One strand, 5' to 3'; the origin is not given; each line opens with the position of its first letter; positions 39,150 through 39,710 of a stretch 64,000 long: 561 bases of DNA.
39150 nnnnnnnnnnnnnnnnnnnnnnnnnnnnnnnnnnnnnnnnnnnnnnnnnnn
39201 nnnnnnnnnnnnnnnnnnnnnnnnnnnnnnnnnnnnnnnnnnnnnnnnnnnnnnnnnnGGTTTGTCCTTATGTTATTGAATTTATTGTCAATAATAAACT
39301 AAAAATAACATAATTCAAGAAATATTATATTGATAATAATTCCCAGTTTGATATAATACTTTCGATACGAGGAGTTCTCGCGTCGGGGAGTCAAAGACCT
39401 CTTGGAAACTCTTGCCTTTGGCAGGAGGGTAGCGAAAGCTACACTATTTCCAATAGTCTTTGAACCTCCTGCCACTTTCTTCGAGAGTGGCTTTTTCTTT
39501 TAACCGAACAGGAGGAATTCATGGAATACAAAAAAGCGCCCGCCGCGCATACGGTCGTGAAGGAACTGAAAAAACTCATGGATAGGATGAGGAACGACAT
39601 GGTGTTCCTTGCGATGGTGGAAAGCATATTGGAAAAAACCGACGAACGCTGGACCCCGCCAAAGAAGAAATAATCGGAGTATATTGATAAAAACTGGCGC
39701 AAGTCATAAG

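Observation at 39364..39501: Novel-looking structured RNA element with covarying helices, a pseudoknot and a CCUCCUGCC switch sequence (copy A)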

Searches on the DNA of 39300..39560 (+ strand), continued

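Call 39: search_with_rna_model(model_id=R1, sources=[L091, L092, L093, L094, L095, L096, L097, L098, L099, L100, L102, L103, L104, L105, L108, L109, L110, L111, L112, L113, L114, L115, L116, L117, L118, L119, L120, L121, L122, L123, L124, L125, L126, L127, L128, L129, L130, L131, L132, L133, L134, L135, L136, L137, L138, L139, L140, L141, L142, L143, L144, L145, L146, L147, L148, L149, L150, L152, L153, L154, L155, L156, L157, L158, L159, L160, L161, L162, L163, L164, L165, L166, L167, L168, L169, L170, L171, L172, L173, L174, L175, L176, L177, L178, L179, L180, L182, L183, L184, L185, L186, L187, L188, L189, L190, L191, L192, L193, L194, L195], max_evalue=0.01)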
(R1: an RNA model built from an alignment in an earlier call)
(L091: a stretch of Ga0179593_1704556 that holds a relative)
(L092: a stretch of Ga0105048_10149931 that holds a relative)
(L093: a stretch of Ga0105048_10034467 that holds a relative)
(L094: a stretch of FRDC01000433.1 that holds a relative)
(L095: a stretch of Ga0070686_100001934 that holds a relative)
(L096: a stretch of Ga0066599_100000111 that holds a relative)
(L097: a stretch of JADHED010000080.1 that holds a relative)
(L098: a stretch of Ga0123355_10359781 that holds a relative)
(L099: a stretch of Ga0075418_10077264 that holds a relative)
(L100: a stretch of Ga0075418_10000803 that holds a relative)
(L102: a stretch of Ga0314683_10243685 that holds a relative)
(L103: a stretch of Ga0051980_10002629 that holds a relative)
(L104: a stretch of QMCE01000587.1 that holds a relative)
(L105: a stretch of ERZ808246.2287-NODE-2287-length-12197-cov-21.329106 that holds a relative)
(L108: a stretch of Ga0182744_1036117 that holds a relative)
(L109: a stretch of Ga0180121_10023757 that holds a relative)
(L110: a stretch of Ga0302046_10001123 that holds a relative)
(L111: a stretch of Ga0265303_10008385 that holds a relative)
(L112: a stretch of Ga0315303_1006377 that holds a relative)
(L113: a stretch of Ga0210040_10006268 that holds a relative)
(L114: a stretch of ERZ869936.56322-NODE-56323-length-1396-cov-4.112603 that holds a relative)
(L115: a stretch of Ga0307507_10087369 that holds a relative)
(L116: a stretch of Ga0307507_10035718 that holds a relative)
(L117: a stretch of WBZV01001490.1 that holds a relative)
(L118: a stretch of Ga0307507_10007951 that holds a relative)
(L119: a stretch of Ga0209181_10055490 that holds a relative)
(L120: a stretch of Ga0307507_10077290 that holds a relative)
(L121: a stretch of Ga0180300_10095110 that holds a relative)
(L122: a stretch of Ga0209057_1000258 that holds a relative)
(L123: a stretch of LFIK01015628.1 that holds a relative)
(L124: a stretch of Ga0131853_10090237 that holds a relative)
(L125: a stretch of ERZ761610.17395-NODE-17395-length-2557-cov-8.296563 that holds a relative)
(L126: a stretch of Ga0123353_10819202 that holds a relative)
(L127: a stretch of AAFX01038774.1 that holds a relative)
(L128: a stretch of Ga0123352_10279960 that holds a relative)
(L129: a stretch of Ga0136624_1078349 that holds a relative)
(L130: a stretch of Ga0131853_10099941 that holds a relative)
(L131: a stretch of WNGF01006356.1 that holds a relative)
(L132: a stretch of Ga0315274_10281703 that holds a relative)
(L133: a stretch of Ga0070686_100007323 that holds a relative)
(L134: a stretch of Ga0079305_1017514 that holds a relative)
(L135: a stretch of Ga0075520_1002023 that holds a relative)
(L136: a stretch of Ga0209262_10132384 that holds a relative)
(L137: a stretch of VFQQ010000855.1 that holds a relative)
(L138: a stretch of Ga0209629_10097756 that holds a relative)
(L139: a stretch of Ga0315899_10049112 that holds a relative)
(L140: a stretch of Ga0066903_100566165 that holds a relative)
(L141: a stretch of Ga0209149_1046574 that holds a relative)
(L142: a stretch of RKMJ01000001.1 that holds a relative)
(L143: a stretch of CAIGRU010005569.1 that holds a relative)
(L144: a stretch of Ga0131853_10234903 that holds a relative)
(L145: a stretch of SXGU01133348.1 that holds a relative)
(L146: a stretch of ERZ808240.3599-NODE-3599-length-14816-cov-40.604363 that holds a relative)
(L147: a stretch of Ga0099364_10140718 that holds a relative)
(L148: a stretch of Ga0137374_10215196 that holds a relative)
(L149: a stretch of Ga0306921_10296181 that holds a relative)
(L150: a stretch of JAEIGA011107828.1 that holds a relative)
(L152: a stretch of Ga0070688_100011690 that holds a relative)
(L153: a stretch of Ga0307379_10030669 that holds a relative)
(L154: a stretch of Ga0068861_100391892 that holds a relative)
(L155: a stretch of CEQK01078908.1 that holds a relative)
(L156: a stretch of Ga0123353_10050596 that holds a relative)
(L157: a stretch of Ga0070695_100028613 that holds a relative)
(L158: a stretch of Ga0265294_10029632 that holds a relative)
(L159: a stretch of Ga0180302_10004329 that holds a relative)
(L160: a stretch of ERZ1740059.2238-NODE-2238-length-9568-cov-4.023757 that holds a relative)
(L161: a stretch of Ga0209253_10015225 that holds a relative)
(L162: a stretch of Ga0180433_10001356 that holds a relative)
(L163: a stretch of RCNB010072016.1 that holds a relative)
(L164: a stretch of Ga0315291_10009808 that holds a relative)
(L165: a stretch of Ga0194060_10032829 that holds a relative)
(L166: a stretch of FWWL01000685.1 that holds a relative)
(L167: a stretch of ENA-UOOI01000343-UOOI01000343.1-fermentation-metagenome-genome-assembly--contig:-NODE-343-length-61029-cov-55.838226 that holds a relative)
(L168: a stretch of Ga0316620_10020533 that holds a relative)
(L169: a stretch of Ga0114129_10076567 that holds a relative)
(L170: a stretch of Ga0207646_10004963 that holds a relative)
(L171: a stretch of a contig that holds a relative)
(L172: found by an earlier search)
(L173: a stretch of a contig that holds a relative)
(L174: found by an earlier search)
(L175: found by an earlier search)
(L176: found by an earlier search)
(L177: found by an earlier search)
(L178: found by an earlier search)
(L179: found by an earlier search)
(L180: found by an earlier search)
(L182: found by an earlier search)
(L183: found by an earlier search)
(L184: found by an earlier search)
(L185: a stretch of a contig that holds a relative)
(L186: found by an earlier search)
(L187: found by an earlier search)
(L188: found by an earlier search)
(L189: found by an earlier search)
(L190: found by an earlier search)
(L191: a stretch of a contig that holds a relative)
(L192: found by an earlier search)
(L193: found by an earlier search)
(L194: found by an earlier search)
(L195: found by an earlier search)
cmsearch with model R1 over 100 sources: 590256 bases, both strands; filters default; matches with E-value up to 0.01: 17.
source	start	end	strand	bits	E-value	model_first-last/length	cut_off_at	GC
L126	669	815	-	118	6.4e-31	1-147/147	no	0.49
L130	1972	2119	-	113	1.7e-29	1-147/147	no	0.5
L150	403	561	+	108.1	4.3e-28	1-147/147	no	0.48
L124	3410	3561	-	106.8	9.8e-28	1-147/147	no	0.47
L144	1573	1715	-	106.5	1.2e-27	1-147/147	no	0.52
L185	6665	6795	-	105.3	2.7e-27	1-147/147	no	0.46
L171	8750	8909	-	105.2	2.8e-27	1-147/147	no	0.41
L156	2149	2294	-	104.3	5.2e-27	1-147/147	no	0.55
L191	337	489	+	104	6.3e-27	1-147/147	no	0.48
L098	1496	1622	+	93.7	5.4e-24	1-147/147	no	0.43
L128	399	529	+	93.5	6.3e-24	1-147/147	no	0.5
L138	294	430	+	77.7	2e-19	1-147/147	no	0.53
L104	7713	7853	-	76.6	4.1e-19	1-147/147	no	0.52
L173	7873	8034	-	44.7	5.5e-10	1-147/147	no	0.56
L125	1396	1560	-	37.5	6.2e-08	1-147/147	no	0.53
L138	449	510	+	23.7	0.00051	67-128/147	no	0.39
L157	2956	3013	+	20.4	0.0045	1-147/147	no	0.66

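Call 40: search_with_rna_model(model_id=R1, sources=[window, L001, L008, L013, L016, L022, L026, L027, L032, L035, L036, L046, L047, L053, L056, L061, L065, L069, L072, L073, L077, L081, L082, L083, L086, L098, L104, L124, L125, L126, L128, L130, L138, L144, L150, L156, L171, L173, L191, L198, L202, L206, L210], max_evalue=0.00001, make_alignment=true)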
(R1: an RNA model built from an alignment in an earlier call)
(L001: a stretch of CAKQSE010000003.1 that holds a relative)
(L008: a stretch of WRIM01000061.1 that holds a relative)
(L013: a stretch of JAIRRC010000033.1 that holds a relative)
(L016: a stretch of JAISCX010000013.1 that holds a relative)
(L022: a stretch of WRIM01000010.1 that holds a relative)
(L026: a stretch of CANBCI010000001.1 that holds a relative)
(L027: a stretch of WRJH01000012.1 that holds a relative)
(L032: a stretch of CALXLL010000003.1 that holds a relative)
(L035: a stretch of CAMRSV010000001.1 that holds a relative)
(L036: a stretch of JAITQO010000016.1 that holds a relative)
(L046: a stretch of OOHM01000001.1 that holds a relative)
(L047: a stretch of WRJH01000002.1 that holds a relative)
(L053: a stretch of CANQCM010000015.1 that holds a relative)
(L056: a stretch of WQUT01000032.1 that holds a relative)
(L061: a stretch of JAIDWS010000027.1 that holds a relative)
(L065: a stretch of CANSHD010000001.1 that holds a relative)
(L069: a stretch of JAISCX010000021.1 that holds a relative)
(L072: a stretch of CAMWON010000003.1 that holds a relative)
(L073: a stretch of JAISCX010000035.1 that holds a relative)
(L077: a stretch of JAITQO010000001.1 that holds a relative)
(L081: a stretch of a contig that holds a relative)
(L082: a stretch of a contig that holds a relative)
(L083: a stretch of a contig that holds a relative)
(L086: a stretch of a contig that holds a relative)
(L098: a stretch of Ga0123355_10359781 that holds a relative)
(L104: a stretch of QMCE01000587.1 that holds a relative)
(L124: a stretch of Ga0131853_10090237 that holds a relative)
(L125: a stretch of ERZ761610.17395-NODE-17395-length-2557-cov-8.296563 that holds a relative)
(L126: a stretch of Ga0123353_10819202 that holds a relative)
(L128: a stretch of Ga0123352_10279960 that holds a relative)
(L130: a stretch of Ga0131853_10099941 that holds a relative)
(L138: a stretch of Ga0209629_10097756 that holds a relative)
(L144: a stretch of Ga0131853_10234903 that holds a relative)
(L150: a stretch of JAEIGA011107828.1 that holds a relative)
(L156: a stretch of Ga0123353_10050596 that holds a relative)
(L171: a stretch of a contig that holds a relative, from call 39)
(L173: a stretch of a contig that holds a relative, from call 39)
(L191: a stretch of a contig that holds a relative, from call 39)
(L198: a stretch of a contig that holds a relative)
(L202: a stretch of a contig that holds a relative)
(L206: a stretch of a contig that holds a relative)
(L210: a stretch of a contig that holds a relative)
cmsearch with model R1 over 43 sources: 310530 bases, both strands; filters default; matches with E-value up to 0.00001: 47.
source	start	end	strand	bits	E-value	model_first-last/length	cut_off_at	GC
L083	4158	4307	-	138.8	3.9e-37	1-147/147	no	0.47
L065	7579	7728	-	138.7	4.3e-37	1-147/147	no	0.49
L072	88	237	-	138.2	5.7e-37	1-147/147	no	0.49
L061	4954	5102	-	130.3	1e-34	1-147/147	no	0.51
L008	1153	1283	-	125.4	2.5e-33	1-147/147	no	0.45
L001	7097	7248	-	124.6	4.4e-33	1-147/147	no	0.49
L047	392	536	-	122.5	1.8e-32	1-147/147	no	0.5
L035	5311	5461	+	120.9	5e-32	1-147/147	no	0.5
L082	6312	6453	+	119.6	1.2e-31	1-147/147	no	0.53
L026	1916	2066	+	119.2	1.5e-31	1-147/147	no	0.52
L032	6189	6336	+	118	3.3e-31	1-147/147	no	0.45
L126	669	815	-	118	3.4e-31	1-147/147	no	0.49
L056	2941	3081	+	117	6.4e-31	1-147/147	no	0.51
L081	580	738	-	114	4.7e-30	1-147/147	no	0.45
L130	1972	2119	-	113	9e-30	1-147/147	no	0.5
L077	6818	6967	+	112.6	1.2e-29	1-147/147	no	0.45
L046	1730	1889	+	112.2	1.5e-29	1-147/147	no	0.43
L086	7798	7947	+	111.1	3e-29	1-147/147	no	0.39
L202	848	975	+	110.6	4.4e-29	1-147/147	no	0.48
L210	3648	3804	+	110.5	4.6e-29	1-147/147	no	0.43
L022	995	1120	+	109.9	6.8e-29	1-147/147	no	0.47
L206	881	1036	-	109.7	7.8e-29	1-147/147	no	0.43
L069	561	706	-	109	1.2e-28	1-147/147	no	0.55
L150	403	561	+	108.1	2.3e-28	1-147/147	no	0.48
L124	3410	3561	-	106.8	5.2e-28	1-147/147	no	0.47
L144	1573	1715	-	106.5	6.3e-28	1-147/147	no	0.52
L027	7155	7285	-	105.3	1.4e-27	1-147/147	no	0.46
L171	8750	8909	-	105.2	1.5e-27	1-147/147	no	0.41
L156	2149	2294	-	104.3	2.8e-27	1-147/147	no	0.55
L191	337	489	+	104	3.3e-27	1-147/147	no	0.48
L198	69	226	-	103.7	3.9e-27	1-147/147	no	0.44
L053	3480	3642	-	103.5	4.8e-27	1-147/147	no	0.41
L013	2289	2412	+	103.1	6.2e-27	1-147/147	no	0.53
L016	4040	4178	-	98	1.7e-25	1-147/147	no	0.46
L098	1496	1622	+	93.7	2.9e-24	1-147/147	no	0.43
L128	399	529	+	93.5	3.3e-24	1-147/147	no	0.5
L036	544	695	-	90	3.3e-23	1-147/147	no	0.47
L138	294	430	+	77.7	1e-19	1-147/147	no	0.53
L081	3085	3242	+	77.5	1.2e-19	1-147/147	no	0.47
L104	7713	7853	-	76.6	2.2e-19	1-147/147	no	0.52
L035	2595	2729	-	67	1.2e-16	1-147/147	no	0.51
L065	7838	8000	+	47.5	4.3e-11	1-119/147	3'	0.51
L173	7873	8034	-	44.7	2.9e-10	1-147/147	no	0.56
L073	418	551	+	40.8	3.7e-09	1-147/147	no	0.48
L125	1396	1560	-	37.5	3.2e-08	1-147/147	no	0.53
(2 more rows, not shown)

Alignment A3: 47 matches aligned to the model, 224 columns, each read 5' to 3' on its own strand. Consensus structure (alignment columns), stored with it:
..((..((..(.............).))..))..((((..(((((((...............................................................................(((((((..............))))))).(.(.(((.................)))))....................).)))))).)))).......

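Call 61: search_with_rna_model(model_id=R1, sources=[L211, L214, L215], max_evalue=0.1, show_alignments=6)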
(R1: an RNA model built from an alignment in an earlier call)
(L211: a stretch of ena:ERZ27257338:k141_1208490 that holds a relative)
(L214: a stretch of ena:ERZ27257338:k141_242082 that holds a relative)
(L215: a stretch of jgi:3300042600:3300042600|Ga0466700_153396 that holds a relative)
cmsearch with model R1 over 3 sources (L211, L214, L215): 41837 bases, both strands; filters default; matches with E-value up to 0.1: 3.
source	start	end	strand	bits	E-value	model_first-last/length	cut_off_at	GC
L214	9766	9906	+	117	8.7e-32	1-147/147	no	0.51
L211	9725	9871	+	98.9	1.3e-26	1-147/147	no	0.52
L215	923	1045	+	96.4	6.8e-26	1-147/147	no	0.49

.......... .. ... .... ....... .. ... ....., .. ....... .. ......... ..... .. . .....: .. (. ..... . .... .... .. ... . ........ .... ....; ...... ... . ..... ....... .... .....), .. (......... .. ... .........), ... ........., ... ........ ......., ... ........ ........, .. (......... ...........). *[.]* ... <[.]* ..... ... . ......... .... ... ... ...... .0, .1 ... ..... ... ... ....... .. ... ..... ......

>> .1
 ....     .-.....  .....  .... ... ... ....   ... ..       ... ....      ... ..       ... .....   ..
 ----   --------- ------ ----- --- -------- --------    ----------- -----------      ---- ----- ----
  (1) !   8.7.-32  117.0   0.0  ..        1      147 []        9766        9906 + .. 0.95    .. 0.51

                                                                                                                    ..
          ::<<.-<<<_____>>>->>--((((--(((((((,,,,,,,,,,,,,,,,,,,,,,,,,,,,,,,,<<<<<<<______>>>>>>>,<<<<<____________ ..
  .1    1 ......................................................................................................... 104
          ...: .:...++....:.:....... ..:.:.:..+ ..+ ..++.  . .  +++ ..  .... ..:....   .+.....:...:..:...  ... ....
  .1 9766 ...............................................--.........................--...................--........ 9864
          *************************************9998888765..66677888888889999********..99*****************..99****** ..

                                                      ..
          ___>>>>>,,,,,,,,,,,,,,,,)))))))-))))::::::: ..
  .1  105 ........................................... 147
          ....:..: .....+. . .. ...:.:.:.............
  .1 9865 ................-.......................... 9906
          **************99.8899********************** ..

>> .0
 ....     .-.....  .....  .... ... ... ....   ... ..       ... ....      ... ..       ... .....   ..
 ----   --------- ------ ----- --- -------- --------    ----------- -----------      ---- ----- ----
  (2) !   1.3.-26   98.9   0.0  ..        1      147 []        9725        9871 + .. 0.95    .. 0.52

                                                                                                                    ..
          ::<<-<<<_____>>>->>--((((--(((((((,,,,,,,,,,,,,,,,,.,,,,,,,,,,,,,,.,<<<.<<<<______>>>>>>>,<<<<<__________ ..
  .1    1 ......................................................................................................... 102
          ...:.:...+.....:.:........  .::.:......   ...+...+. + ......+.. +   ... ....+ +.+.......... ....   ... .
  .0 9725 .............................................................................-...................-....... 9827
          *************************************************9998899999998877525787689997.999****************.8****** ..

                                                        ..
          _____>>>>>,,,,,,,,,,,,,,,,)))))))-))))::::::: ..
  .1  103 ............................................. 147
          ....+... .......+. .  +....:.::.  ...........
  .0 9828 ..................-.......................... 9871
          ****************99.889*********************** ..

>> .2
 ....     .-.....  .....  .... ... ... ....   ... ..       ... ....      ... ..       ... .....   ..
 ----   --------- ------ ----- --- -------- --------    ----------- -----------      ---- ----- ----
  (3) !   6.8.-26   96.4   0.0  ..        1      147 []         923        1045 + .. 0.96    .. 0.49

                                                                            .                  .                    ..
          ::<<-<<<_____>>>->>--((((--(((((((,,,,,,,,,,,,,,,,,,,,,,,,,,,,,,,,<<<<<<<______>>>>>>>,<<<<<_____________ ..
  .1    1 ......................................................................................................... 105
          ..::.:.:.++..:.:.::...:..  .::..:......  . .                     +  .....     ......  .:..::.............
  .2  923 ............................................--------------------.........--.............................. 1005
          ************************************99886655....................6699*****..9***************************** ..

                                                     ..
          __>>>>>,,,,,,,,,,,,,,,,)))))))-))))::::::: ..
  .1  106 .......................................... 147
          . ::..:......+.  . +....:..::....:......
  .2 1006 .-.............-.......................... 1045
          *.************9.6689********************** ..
